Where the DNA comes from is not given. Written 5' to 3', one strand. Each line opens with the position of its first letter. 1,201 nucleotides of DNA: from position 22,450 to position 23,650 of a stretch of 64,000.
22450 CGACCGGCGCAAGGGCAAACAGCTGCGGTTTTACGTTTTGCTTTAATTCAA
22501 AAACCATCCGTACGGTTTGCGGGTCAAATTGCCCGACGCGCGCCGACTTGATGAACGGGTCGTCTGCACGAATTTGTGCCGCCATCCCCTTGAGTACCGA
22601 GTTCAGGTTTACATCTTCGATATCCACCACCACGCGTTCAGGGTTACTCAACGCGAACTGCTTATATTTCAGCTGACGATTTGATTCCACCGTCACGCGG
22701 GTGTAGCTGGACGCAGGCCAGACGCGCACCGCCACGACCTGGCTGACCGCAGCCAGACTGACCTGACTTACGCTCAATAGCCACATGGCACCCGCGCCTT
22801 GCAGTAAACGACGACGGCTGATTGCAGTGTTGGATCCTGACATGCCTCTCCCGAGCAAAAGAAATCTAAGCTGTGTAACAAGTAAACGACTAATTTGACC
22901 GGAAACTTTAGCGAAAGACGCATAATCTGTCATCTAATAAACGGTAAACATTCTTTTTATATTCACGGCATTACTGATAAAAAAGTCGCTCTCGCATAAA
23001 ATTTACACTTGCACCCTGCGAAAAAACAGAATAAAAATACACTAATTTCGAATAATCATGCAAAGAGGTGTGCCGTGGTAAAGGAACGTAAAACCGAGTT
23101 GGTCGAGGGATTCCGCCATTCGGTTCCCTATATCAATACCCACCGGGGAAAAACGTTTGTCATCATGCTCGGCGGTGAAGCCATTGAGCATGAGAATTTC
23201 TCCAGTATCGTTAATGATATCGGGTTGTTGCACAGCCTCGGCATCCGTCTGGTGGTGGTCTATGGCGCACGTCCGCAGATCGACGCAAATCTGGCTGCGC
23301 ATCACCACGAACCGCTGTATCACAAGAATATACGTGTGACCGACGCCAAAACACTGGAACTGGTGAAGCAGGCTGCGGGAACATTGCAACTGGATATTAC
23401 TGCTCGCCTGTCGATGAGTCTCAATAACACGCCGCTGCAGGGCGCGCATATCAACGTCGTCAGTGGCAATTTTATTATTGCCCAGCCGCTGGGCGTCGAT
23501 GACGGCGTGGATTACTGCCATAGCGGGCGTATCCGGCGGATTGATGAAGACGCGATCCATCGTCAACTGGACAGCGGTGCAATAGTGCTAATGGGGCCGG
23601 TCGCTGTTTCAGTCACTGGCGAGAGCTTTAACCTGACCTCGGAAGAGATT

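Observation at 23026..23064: Paired ARG boxes abutting the argA start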

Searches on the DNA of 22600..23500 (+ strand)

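Call 3: search_dna_similar(query=window:22600-23500:+, collection=ecoli_genomes, mode=near, max_rows=8)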
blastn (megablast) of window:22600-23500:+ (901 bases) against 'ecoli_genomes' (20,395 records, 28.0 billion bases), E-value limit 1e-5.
Records with a match: 5426; places in all: 5484; records where one place covers at least 80% of the query: 5426.
Genomes with a match: 5426 of 5426; with a place that covers at least 80% of the query: 5426. Places per genome that has any: lowest 1, median 1, highest 2. On chromosomes: 5483 places; on plasmids: 1.
Best place of each record, by identity: >=99% 3026; 95-99% 2400.
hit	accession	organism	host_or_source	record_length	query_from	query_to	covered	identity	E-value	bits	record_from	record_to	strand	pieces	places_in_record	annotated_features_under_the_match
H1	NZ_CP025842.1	Escherichia coli strain 720632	Homo sapiens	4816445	1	901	100%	100.0%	0e+0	1664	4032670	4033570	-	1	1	argA: amino-acid N-acetyltransferase | amiC: N-acetylmuramoyl-L-alanine amidase AmiC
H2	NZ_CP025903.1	Escherichia coli strain 300709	Homo sapiens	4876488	1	901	100%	100.0%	0e+0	1664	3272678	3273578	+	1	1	argA: amino-acid N-acetyltransferase | amiC: N-acetylmuramoyl-L-alanine amidase AmiC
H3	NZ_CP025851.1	Escherichia coli strain 510016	Homo sapiens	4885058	1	901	100%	100.0%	0e+0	1664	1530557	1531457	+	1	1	argA: amino-acid N-acetyltransferase | amiC: N-acetylmuramoyl-L-alanine amidase AmiC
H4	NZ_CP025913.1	Escherichia coli strain 203740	Homo sapiens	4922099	1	901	100%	100.0%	0e+0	1664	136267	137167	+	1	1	argA: amino-acid N-acetyltransferase | amiC: N-acetylmuramoyl-L-alanine amidase AmiC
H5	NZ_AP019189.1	Escherichia coli strain M217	Homo sapiens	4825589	1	901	100%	100.0%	0e+0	1664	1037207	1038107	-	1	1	argA: amino-acid N-acetyltransferase | amiC: N-acetylmuramoyl-L-alanine amidase AmiC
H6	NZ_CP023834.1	Escherichia coli strain 4/2-1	Homo sapiens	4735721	1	901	100%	100.0%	0e+0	1664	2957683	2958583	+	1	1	argA: amino-acid N-acetyltransferase | amiC: N-acetylmuramoyl-L-alanine amidase AmiC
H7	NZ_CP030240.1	Escherichia coli strain ER1709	-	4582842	1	901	100%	100.0%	0e+0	1664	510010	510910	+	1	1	argA: amino-acid N-acetyltransferase | amiC: N-acetylmuramoyl-L-alanine amidase AmiC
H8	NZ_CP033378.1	Escherichia coli strain L73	goose anus swab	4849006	1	901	100%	100.0%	0e+0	1664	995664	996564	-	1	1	argA: amino-acid N-acetyltransferase | amiC: N-acetylmuramoyl-L-alanine amidase AmiC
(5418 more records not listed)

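Call 55: search_dna_similar(query=window:23000-23085:+, collection=ecoli_genomes, mode=near, rows=spread, max_rows=10)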
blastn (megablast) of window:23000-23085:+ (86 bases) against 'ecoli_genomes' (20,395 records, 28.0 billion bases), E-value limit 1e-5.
Records with a match: 5408; places in all: 5408; records where one place covers at least 80% of the query: 5408.
Genomes with a match: 5408 of 5426; with a place that covers at least 80% of the query: 5408. Places per genome that has any: lowest 1, median 1, highest 1. On chromosomes: 5407 places; on plasmids: 1.
Best place of each record, by identity: >=99% 2081; 95-99% 3297; 90-95% 29; 80-90% 1.
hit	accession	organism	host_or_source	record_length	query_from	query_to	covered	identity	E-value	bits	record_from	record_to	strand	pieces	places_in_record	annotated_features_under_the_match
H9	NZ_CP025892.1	Escherichia coli strain 503025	Homo sapiens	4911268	1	86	100%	100.0%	1e-36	159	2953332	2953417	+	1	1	argA: amino-acid N-acetyltransferase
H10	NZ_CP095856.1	Escherichia coli strain EC6563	Homo sapiens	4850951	1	86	100%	100.0%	1e-36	159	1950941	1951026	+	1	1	argA: amino-acid N-acetyltransferase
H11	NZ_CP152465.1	Escherichia coli strain Sel(0 hit star)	not applicable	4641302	1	86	100%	100.0%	1e-36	159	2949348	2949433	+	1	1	argA: amino-acid N-acetyltransferase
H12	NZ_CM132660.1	Escherichia coli strain C600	lab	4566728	1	86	100%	100.0%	1e-36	159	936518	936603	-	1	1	argA: amino-acid N-acetyltransferase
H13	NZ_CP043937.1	Escherichia coli strain RM14516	blackbird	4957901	1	86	100%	98.8%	5e-35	154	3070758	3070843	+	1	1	argA: amino-acid N-acetyltransferase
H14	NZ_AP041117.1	Escherichia coli strain KN13-4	Homo sapiens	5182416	1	86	100%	98.8%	5e-35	154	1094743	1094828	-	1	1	argA: amino-acid N-acetyltransferase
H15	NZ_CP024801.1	Escherichia coli strain AMA1167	Homo sapiens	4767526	1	86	100%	96.5%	1e-31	143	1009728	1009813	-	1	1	argA: amino-acid N-acetyltransferase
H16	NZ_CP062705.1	Escherichia coli O157:H7 strain Z1833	Bovine Faeces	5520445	1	86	100%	96.5%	1e-31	143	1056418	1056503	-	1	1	argA: amino-acid N-acetyltransferase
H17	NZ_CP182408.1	Escherichia coli strain C11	pig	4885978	1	86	100%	96.5%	1e-31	143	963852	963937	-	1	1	argA: amino-acid N-acetyltransferase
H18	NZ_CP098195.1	Escherichia coli strain Z0117EC0098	Canis lupus familiaris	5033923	1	86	100%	88.3%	2e-20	106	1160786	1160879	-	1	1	argA: amino-acid N-acetyltransferase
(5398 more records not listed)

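Call 56: get_annotated_region(hit=H16, flank=20)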
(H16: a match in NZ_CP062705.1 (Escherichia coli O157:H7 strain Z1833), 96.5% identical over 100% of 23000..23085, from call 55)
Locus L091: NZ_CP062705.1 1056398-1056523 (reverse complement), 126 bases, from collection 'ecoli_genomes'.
description: Escherichia coli O157:H7 strain Z1833 chromosome, complete genome
organism: Escherichia coli O157:H7 strain Z1833 (NCBI taxid 83334)
replicon: chromosome; assembly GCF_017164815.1
host: -; source: Bovine Faeces; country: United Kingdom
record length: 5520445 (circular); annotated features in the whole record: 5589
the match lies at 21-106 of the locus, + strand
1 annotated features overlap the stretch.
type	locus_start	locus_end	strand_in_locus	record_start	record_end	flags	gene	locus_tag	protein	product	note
CDS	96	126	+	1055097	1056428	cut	argA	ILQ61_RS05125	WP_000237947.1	amino-acid N-acetyltransferase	-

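Call 57: get_annotated_region(hit=H18, flank=20)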
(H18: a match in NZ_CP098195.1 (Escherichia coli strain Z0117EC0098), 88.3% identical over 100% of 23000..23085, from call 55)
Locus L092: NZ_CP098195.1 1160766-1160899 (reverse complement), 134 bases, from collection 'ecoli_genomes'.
description: Escherichia coli strain Z0117EC0098 chromosome, complete genome
organism: Escherichia coli strain Z0117EC0098 (NCBI taxid 562)
replicon: chromosome; assembly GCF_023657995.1
host: Canis lupus familiaris; source: -; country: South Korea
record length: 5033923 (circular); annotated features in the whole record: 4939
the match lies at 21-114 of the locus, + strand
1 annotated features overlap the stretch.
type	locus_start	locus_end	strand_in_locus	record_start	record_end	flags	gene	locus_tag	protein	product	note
CDS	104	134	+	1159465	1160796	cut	argA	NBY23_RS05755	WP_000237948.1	amino-acid N-acetyltransferase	-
